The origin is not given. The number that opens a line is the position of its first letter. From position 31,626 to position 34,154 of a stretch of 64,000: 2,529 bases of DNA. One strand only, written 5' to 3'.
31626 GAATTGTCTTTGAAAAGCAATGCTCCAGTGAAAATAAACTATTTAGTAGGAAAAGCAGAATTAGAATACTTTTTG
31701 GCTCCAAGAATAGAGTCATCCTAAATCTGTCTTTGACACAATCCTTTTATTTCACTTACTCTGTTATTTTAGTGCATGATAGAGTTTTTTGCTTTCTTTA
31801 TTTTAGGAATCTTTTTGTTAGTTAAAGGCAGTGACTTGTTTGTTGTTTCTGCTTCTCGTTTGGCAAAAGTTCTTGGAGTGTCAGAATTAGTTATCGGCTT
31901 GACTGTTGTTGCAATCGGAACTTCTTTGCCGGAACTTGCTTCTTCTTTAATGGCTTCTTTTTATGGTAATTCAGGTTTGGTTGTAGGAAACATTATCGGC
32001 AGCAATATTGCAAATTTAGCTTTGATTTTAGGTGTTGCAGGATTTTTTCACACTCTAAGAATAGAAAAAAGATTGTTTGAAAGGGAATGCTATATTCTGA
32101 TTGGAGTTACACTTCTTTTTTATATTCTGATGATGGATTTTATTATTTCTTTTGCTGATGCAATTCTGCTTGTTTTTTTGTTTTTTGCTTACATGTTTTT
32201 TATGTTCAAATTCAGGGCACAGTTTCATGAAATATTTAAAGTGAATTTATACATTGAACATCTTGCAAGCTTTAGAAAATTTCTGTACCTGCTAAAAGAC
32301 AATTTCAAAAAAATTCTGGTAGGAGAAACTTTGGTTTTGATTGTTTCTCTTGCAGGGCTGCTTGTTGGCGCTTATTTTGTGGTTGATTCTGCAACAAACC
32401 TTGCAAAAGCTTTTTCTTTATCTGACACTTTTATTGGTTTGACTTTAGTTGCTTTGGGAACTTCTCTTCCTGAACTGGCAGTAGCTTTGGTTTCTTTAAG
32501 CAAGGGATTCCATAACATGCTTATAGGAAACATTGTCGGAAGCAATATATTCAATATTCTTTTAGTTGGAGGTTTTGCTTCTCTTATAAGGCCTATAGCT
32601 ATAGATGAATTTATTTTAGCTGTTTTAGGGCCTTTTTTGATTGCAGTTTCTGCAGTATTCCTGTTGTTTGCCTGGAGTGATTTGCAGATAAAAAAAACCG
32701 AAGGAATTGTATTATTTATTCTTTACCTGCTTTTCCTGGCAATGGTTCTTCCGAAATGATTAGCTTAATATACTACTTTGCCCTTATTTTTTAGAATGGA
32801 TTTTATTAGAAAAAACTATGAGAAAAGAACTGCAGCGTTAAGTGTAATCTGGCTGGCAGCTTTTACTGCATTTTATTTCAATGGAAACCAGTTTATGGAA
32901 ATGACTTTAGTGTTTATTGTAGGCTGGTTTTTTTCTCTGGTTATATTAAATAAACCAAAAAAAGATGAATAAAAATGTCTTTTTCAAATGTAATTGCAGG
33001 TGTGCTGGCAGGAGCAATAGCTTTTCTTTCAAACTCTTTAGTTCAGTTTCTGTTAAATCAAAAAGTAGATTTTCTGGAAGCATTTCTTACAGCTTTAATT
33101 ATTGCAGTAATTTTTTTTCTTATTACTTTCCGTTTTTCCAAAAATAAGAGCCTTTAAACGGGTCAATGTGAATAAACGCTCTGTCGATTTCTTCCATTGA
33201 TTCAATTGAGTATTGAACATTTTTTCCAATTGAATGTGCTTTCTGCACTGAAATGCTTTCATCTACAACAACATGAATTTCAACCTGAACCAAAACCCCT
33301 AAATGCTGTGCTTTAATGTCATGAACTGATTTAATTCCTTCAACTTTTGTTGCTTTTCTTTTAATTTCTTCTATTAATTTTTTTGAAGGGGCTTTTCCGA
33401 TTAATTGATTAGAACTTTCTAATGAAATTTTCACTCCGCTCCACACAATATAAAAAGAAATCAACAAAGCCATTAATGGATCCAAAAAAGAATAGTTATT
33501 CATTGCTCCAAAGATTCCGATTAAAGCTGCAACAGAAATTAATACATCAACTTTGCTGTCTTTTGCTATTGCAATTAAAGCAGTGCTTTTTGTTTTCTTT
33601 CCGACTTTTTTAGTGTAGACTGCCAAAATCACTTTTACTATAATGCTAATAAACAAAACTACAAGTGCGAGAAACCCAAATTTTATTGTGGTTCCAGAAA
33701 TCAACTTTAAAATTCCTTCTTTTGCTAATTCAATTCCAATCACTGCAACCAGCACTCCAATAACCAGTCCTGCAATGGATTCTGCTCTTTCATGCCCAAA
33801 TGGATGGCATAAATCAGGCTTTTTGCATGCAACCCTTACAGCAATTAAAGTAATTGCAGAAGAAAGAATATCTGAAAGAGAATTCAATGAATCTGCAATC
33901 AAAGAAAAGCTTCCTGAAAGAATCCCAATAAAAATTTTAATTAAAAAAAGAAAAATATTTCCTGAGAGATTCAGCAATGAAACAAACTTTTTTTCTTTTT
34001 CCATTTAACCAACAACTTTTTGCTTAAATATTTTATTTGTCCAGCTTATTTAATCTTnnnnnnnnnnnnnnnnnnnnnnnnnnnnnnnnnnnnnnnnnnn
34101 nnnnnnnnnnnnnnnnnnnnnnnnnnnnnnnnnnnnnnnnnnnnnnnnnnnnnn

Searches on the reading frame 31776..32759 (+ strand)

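Call 90: search_protein_families(library=pfam, proteins=[window:31776-32759:+], max_evalue=0.001)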
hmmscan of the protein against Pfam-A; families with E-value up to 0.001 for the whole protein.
window:31776-32759:+ (327 aa): 1 family
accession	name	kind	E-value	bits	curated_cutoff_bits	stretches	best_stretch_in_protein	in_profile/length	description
PF01699.29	Na_Ca_ex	-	9.9e-63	211.1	24.9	2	185-324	3-149/151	Sodium/calcium exchanger protein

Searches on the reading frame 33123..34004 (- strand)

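Call 90: search_protein_families(library=pfam, proteins=[window:33123-34004:-], max_evalue=0.001)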
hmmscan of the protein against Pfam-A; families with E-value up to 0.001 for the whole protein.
window:33123-34004:- (293 aa): 2 families
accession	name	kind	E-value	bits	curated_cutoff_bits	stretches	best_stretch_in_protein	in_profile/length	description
PF01545.26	Cation_efflux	-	1.7e-44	152.4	26.6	1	10-201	2-197/198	Cation efflux family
PF16916.11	ZT_dimer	-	2.1e-13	50.5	26.7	1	206-283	1-78/78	Dimerisation domain of Zinc Transporter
